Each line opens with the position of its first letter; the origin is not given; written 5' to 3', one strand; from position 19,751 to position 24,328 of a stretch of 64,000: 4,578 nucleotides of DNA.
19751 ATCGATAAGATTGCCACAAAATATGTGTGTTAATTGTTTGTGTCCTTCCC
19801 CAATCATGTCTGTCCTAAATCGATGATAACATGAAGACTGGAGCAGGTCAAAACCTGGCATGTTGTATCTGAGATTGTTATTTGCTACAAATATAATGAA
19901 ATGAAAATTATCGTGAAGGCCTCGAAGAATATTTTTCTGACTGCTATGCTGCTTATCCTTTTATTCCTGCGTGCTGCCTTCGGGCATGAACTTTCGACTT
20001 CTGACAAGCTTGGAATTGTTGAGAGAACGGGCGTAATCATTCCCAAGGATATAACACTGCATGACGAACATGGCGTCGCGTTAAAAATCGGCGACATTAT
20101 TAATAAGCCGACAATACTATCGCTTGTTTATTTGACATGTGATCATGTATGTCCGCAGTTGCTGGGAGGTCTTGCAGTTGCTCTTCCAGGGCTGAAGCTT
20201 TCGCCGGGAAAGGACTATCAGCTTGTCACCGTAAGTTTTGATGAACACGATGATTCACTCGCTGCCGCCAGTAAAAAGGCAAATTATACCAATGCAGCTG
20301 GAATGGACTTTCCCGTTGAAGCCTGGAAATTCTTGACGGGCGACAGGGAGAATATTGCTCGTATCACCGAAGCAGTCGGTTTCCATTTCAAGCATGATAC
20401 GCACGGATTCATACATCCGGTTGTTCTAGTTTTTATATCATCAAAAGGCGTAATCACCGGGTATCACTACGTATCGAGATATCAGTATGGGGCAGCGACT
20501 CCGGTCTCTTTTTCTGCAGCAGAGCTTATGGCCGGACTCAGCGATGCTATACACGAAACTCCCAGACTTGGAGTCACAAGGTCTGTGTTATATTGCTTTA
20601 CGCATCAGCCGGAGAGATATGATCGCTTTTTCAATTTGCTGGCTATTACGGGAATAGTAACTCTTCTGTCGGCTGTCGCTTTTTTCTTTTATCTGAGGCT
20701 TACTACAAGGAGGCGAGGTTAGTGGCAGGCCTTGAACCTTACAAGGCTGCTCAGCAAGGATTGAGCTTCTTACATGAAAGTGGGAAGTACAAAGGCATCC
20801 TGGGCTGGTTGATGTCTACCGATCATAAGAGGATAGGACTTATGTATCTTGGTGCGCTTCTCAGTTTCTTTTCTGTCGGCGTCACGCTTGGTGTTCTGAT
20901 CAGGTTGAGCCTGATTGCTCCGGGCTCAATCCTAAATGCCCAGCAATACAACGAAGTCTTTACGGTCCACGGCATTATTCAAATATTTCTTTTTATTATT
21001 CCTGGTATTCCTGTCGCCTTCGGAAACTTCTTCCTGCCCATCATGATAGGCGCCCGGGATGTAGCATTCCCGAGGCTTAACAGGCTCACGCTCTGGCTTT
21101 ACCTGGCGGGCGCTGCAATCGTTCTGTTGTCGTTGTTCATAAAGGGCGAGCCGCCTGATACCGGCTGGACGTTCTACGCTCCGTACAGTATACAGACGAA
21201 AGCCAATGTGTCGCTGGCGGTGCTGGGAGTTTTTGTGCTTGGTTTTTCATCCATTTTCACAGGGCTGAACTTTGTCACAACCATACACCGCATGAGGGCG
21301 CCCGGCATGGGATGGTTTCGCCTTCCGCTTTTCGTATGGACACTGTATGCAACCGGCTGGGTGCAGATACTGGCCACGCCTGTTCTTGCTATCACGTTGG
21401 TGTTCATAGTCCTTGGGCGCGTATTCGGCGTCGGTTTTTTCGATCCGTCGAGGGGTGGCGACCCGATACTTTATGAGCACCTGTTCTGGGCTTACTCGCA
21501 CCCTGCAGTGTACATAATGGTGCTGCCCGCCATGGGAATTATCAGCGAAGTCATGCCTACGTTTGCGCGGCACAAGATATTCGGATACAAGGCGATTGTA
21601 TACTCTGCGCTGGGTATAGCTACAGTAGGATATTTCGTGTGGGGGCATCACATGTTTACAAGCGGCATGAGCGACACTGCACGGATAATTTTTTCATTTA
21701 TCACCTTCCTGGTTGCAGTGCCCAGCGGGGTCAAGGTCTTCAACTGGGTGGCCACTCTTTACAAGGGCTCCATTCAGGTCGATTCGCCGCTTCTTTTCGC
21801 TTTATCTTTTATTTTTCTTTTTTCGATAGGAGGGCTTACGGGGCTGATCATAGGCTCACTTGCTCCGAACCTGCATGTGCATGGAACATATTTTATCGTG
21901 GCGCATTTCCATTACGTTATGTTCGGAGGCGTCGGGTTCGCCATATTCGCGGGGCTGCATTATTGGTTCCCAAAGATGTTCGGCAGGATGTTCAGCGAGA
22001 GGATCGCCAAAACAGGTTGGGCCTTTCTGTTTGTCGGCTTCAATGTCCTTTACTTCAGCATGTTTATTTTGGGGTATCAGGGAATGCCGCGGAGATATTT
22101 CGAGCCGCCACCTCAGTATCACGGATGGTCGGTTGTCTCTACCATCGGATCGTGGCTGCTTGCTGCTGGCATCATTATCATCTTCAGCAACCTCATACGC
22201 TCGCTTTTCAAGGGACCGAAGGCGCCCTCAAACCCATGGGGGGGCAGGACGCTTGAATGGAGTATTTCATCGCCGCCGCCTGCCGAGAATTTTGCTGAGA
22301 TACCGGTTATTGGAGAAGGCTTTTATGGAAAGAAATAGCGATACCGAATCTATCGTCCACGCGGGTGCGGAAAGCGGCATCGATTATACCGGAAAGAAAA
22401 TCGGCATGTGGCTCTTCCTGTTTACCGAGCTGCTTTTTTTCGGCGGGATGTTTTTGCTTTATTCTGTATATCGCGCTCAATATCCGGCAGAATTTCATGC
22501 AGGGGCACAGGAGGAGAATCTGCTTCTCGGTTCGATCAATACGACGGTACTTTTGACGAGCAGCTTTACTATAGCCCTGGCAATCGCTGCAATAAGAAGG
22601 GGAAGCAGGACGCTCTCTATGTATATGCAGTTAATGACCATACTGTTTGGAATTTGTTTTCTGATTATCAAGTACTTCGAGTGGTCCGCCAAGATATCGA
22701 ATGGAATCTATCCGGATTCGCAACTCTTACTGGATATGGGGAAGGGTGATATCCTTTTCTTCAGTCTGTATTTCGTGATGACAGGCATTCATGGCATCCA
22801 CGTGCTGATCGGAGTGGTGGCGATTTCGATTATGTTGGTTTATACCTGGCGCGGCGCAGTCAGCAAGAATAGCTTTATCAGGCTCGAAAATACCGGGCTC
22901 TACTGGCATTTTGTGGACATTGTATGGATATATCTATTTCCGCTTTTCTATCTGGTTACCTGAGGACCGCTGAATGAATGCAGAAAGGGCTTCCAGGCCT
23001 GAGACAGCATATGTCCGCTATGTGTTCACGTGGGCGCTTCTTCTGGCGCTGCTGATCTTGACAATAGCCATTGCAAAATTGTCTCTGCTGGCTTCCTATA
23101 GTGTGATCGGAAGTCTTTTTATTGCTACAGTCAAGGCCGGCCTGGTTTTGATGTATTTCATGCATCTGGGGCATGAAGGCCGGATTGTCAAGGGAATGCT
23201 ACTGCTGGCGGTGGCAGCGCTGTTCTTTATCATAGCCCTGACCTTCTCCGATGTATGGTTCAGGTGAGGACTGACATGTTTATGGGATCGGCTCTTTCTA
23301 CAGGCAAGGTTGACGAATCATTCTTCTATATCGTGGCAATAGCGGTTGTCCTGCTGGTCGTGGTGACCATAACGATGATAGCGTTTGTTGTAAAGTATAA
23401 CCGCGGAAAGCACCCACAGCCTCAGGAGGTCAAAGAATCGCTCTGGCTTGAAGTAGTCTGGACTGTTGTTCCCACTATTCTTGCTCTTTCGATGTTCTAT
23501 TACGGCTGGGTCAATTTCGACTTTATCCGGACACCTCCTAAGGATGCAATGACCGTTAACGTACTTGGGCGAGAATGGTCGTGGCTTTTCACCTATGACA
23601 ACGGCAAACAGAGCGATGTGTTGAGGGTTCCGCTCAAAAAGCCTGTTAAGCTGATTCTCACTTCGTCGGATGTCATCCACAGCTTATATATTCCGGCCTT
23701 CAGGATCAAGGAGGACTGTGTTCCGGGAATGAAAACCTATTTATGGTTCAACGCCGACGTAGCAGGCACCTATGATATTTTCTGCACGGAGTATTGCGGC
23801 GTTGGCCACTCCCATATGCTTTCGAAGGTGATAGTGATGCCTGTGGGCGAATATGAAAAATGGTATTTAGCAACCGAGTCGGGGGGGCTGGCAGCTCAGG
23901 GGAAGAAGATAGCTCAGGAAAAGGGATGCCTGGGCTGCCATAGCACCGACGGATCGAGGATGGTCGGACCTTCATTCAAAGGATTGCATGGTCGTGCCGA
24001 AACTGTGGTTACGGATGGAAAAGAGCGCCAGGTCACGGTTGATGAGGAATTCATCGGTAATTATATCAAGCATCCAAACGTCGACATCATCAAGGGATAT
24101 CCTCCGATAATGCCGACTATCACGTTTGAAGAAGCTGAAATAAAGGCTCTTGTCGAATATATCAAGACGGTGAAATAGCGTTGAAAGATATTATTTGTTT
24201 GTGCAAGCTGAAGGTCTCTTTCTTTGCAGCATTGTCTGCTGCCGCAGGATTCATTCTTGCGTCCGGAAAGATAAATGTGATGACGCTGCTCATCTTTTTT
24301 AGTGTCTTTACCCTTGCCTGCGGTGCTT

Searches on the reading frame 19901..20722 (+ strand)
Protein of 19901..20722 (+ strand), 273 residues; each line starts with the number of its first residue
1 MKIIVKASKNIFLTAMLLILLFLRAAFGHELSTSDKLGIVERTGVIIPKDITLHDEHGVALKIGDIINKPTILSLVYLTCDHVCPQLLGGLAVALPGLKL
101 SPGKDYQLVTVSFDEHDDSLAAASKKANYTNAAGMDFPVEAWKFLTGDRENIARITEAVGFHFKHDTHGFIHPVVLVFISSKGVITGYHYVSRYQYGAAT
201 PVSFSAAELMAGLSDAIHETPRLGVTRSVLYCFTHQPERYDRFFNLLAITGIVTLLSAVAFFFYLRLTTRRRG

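Call 11: find_encoding_contigs(protein=window:19901-20722:+, flank=10000, max_places=1)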
Protein window:19901-20722:+ (273 aa): 6 contigs read that carry it; 1 place shown.
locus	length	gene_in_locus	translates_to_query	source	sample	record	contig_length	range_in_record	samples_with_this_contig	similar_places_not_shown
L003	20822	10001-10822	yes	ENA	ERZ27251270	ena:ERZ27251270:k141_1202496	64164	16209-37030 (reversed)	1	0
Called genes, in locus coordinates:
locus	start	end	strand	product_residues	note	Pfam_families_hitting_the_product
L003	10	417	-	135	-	PF01814:Hemerythrin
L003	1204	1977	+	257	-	PF00561:Abhydrolase_1, PF07819:PGAP1 (faint), PF12146:Hydrolase_4, PF12697:Abhydrolase_6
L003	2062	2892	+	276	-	PF00248:Aldo_ket_red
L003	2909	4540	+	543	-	PF00881:Nitroreductase (weak)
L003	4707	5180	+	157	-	PF13664:DUF4149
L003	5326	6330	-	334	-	PF00072:Response_reg, PF13487:HD_5, PF01966:HD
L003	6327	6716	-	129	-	-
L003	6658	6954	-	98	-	PF12838:Fer4_7 (weak), PF14697:Fer4_21 (weak), PF00037:Fer4, PF12797:Fer4_2 (weak), PF12837:Fer4_6, PF13237:Fer4_10, PF12838:Fer4_7 (weak), PF13187:Fer4_9, +5 more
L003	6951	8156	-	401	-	PF03599:CdhD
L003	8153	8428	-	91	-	PF04014:MazE_antitoxin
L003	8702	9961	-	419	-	PF01979:Amidohydro_1, PF07969:Amidohydro_3 (faint)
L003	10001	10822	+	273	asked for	PF02630:SCO1-SenC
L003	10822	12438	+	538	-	PF00115:COX1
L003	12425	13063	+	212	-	PF00510:COX3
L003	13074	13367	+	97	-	PF03626:COX4_pro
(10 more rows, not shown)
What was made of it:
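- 19901..25026 (+): caa3-type cytochrome c oxidase cluster (SCO1, COX1, COX3, COX4, COX2 with a cytochrome c domain, haem O synthase). Pfam gene calls (call 11).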

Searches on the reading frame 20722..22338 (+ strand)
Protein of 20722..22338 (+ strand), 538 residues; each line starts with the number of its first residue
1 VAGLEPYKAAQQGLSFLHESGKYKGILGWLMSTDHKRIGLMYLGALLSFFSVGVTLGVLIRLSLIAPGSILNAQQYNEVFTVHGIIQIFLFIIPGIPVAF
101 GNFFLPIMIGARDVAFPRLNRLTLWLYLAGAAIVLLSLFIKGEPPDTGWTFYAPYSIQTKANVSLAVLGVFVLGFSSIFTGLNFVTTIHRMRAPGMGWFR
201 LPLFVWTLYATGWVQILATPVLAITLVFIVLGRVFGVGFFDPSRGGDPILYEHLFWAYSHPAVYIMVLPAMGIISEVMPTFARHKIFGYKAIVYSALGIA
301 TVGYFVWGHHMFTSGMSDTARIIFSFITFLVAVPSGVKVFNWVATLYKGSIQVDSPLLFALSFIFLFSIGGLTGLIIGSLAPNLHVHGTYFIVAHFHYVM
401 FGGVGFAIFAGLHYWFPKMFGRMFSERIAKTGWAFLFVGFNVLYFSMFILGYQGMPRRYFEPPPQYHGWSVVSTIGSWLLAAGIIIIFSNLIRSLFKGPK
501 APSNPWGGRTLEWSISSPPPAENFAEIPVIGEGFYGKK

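Call 78: search_protein_families(library=ncbifam, proteins=[window:20722-22338:+], max_evalue=0.00001)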
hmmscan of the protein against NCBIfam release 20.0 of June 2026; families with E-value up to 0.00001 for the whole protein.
window:20722-22338:+ (538 aa): 7 families
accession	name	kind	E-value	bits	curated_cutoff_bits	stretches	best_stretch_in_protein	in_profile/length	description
TIGR02891.1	CtaD_CoxA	equivalog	7.3e-200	664.9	670.75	1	29-530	1-504/504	cytochrome c oxidase subunit I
NF050116.1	cyt_aa3_Actin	exception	1.2e-151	506.1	880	1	29-530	2-507/522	aa3-type cytochrome oxidase subunit I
TIGR02882.1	QoxB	equivalog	3.3e-143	478.4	1015.5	1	28-530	43-550/643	cytochrome aa3 quinol oxidase subunit I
TIGR02843.1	CyoB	equivalog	2.2e-135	452.6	1020.35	1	28-531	46-558/646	cytochrome o ubiquinol oxidase subunit I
NF011592.0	PRK15017.1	equivalog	9.1e-114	381.6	1271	1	28-532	47-560/663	cytochrome o ubiquinol oxidase subunit I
NF041075.1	quin_ox_SoxB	equivalog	3.4e-23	82.3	700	1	72-496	35-455/468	proton pump complex quinol oxidase subunit SoxB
TIGR00780.1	ccoN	equivalog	2.1e-06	26.9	583.15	0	253-455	199-407/474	cytochrome-c oxidase, cbb3-type subunit I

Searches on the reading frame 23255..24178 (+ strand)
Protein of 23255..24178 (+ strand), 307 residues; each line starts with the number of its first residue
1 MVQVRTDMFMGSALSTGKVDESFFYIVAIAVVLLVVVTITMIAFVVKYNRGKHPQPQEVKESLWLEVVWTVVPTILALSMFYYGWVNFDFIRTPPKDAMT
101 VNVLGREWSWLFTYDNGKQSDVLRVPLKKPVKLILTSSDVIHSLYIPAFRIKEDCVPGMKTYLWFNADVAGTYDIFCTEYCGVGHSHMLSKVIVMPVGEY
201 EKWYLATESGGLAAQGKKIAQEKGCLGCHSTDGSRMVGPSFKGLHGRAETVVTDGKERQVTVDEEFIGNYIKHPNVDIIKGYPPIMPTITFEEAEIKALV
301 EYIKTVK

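Call 78: search_protein_families(library=ncbifam, proteins=[window:23255-24178:+], max_evalue=0.00001)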
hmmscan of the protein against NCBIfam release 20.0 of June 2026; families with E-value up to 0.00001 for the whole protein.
window:23255-24178:+ (307 aa): 7 families
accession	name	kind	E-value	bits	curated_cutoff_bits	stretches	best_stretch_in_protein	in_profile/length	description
TIGR02866.1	CoxB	equivalog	2.1e-53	180.9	147.7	1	18-204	8-201/202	cytochrome c oxidase subunit II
NF050117.1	aa3_CtaC_Actin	exception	6.5e-31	107.4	250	1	26-202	46-240/244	aa3-type cytochrome oxidase subunit II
TIGR01432.1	QOXA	equivalog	3.5e-18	65.8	240.95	1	23-204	31-223/227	cytochrome aa3 quinol oxidase subunit II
TIGR01433.1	CyoA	equivalog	1.4e-17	63.8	266.2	1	21-204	28-222/226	ubiquinol oxidase subunit II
NF007816.0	PRK10525.1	equivalog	1.8e-16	60.2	511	1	25-204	44-235/318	cytochrome o ubiquinol oxidase subunit II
NF041074.2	quin_ox_SoxA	equivalog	1.1e-07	31.8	110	1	117-192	73-151/154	proton pump complex quinol oxidase subunit SoxA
TIGR04246.1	nitrous_NosZ_Gp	equivalog_domain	2.3e-06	26.2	625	1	137-196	519-578/578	Sec-dependent nitrous-oxide reductase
